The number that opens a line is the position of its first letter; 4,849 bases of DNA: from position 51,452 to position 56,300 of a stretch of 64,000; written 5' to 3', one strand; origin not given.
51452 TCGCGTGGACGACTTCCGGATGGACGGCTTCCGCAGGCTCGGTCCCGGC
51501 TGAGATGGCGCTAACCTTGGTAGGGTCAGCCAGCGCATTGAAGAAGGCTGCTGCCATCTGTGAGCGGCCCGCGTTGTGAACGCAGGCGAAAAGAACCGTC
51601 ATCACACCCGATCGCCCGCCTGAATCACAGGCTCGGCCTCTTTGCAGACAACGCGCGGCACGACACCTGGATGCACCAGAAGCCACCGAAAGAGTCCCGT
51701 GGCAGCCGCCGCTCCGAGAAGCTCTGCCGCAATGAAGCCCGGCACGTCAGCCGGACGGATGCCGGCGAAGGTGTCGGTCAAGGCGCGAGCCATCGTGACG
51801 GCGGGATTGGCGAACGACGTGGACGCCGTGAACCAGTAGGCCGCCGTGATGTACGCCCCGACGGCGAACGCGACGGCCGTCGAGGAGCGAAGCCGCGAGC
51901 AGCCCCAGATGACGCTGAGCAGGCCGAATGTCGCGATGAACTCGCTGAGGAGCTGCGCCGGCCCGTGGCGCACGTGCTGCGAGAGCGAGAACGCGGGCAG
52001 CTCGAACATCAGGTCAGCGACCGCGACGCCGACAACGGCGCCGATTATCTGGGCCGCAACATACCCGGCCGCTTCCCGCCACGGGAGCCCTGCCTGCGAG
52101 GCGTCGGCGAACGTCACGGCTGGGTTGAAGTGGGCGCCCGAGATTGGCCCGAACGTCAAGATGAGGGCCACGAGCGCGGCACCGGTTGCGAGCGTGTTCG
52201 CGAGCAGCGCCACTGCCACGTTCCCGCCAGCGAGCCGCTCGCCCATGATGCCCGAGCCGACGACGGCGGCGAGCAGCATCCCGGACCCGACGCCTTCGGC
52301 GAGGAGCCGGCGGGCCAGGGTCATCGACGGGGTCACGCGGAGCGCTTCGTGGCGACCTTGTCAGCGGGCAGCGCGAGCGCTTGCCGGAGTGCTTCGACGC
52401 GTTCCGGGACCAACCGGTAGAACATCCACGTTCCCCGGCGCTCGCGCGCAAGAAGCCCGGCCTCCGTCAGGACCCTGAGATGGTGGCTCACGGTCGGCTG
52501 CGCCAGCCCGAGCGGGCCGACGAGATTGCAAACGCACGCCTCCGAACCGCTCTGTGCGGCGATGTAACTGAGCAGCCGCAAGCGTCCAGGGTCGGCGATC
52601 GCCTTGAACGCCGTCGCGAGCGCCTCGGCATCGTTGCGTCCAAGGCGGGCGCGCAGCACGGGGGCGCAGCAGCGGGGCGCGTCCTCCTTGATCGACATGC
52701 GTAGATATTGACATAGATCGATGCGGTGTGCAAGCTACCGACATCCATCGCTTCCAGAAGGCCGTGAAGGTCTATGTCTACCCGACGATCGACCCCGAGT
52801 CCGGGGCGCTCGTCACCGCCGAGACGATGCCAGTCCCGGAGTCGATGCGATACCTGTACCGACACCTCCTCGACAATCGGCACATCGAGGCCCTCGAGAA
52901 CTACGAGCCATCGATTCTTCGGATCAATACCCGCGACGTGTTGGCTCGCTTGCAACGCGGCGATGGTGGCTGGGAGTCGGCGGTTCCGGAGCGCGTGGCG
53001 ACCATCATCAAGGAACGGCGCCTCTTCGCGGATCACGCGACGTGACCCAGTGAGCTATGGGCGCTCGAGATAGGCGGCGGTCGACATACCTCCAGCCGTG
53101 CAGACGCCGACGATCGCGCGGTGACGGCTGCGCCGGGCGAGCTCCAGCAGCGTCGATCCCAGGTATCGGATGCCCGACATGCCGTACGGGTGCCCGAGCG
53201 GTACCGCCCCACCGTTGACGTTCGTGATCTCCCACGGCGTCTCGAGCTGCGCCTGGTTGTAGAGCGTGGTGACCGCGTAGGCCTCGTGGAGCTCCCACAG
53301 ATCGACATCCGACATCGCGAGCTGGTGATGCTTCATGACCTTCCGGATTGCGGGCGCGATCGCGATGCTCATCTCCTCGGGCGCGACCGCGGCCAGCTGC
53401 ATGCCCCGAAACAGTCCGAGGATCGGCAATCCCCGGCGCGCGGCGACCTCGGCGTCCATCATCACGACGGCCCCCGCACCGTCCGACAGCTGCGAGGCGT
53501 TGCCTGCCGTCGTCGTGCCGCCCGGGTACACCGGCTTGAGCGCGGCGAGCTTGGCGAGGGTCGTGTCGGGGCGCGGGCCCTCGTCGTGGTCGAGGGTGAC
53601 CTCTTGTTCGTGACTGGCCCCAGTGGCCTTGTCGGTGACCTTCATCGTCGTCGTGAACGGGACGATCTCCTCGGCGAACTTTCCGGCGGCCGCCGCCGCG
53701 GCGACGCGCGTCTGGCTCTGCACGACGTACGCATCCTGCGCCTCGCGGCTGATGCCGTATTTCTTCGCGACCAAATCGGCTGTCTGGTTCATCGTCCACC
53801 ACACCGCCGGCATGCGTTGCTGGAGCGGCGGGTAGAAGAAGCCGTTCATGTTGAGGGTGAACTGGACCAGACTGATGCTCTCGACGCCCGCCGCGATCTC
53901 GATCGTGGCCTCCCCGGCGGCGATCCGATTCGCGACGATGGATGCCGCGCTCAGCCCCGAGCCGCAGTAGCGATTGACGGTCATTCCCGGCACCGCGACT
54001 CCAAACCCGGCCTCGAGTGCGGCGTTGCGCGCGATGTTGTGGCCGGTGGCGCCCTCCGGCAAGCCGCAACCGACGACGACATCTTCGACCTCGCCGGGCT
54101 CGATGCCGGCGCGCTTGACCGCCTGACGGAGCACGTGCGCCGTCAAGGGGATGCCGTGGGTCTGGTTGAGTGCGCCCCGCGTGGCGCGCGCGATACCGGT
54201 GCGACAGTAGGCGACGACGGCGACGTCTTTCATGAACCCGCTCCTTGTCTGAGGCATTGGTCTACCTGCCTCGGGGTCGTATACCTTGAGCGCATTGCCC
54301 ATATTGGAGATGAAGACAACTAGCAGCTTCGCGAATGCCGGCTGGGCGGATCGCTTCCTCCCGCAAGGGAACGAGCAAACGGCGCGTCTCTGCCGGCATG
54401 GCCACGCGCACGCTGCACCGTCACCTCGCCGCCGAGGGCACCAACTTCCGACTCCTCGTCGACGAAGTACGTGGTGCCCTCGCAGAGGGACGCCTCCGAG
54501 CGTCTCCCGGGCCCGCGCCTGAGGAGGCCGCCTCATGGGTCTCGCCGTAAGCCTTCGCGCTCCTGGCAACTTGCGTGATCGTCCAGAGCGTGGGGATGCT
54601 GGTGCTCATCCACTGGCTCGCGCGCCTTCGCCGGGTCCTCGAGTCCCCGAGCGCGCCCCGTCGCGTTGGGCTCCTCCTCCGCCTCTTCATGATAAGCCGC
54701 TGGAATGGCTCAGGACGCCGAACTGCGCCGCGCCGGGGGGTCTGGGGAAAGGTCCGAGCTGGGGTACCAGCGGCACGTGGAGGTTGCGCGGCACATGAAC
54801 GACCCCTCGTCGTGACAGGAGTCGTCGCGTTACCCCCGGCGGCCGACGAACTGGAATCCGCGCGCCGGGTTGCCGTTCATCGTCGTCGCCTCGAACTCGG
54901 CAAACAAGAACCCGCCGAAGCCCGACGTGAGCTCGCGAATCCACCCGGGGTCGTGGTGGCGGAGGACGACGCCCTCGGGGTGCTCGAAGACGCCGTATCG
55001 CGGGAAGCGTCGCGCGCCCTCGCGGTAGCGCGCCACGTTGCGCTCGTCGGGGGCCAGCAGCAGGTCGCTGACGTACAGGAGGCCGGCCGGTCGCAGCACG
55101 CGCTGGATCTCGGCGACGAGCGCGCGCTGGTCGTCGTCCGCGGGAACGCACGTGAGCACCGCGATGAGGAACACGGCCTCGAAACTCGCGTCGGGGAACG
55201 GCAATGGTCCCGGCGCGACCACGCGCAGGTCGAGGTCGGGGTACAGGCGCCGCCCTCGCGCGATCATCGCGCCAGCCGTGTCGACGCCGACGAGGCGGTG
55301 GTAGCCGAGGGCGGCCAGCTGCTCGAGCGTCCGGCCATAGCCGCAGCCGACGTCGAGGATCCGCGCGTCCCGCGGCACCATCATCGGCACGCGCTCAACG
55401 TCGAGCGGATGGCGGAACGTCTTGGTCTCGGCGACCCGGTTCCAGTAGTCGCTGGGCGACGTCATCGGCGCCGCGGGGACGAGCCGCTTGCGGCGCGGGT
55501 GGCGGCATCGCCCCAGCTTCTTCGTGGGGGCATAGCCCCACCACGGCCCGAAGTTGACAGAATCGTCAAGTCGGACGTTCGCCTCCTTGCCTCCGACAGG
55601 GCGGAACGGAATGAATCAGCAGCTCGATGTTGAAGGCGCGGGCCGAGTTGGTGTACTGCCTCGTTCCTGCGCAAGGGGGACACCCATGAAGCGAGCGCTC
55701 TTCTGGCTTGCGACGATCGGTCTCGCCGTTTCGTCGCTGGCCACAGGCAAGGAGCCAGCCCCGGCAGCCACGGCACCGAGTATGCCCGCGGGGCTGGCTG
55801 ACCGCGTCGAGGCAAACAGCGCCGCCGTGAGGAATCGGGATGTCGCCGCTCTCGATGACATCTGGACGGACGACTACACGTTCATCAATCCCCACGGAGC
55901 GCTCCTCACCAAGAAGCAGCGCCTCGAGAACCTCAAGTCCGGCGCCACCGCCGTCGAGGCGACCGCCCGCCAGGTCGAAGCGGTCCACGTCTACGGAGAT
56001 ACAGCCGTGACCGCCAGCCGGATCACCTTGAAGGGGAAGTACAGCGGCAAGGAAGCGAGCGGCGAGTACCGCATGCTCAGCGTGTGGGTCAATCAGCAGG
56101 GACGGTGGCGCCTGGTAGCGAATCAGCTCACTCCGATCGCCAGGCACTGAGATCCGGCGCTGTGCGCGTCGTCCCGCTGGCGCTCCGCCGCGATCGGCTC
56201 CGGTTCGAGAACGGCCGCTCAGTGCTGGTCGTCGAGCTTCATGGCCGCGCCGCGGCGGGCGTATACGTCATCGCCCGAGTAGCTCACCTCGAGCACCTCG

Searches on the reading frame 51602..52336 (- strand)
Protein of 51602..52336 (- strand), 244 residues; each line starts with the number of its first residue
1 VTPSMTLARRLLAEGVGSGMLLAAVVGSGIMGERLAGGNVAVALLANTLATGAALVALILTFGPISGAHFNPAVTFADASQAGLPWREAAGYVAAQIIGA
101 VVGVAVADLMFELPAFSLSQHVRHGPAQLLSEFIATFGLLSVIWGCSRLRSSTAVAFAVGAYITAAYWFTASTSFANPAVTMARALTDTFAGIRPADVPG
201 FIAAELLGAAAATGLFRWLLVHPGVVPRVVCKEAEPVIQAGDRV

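Call 24: search_protein_families(library=pfam, proteins=[window:51602-52336:-], max_evalue=0.001)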
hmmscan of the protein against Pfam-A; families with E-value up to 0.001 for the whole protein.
window:51602-52336:- (244 aa): 1 family
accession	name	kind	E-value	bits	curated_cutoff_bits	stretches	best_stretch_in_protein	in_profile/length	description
PF00230.25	MIP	-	1.1e-27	97.7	25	2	4-145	4-149/222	Major intrinsic protein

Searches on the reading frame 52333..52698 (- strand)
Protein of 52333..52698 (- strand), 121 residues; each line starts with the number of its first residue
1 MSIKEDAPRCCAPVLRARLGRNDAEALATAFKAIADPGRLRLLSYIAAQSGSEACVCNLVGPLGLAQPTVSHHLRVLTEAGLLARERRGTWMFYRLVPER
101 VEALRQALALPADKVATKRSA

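Call 24: search_protein_families(library=pfam, proteins=[window:52333-52698:-], max_evalue=0.001)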
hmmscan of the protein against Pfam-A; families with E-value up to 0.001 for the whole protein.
window:52333-52698:- (121 aa): 2 families
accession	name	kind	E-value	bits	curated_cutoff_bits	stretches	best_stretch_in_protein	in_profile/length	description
PF01022.26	HTH_5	-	4.2e-13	49.4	22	1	36-83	1-45/47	Bacterial regulatory protein, arsR family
PF12840.13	HTH_20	-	1.6e-07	31.6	27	1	35-85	2-50/51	Helix-turn-helix domain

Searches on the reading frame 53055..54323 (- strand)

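Call 24: search_protein_families(library=pfam, proteins=[window:53055-54323:-], max_evalue=0.001)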
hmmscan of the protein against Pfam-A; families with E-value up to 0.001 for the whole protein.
window:53055-54323:- (422 aa): 2 families
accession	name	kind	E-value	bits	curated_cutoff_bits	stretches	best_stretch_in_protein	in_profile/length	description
PF00108.29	Thiolase_N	-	3.3e-60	204.1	26.4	1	34-291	1-259/260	Thiolase, N-terminal domain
PF02803.24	Thiolase_C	-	2.4e-32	111.6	27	1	301-420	3-122/123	Thiolase, C-terminal domain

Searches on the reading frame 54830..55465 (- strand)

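Call 24: search_protein_families(library=pfam, proteins=[window:54830-55465:-], max_evalue=0.001)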
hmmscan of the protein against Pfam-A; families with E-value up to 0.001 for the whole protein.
window:54830-55465:- (211 aa): 5 families
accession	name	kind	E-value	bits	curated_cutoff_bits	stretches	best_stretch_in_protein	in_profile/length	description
PF08241.18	Methyltransf_11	-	9.4e-20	71.5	21.2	1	37-132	1-95/95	Methyltransferase domain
PF13649.12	Methyltransf_25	-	6.2e-18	65.7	27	1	36-128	1-97/97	Methyltransferase domain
PF08242.18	Methyltransf_12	-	1.1e-10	42.6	30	1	37-130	1-98/98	Methyltransferase domain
PF13489.12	Methyltransf_23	-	2.6e-10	40.7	27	1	31-146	21-124/164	Methyltransferase domain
PF13847.12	Methyltransf_31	-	1.9e-08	34.5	27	1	34-135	5-112/145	Methyltransferase domain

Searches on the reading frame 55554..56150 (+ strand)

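Call 24: search_protein_families(library=pfam, proteins=[window:55554-56150:+], max_evalue=0.001)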
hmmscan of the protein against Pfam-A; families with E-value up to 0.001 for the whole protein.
window:55554-56150:+ (198 aa): 3 families
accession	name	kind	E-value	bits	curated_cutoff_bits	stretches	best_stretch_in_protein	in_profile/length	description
PF14534.12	DUF4440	-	3.1e-22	79.5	25.2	1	90-187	10-107/107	Domain of unknown function (DUF4440)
PF13474.12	SnoaL_3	-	1.6e-10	41.8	22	1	89-191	9-115/121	SnoaL-like domain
PF12680.13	SnoaL_2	-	3.5e-08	34.4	27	1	89-186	5-100/102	SnoaL-like domain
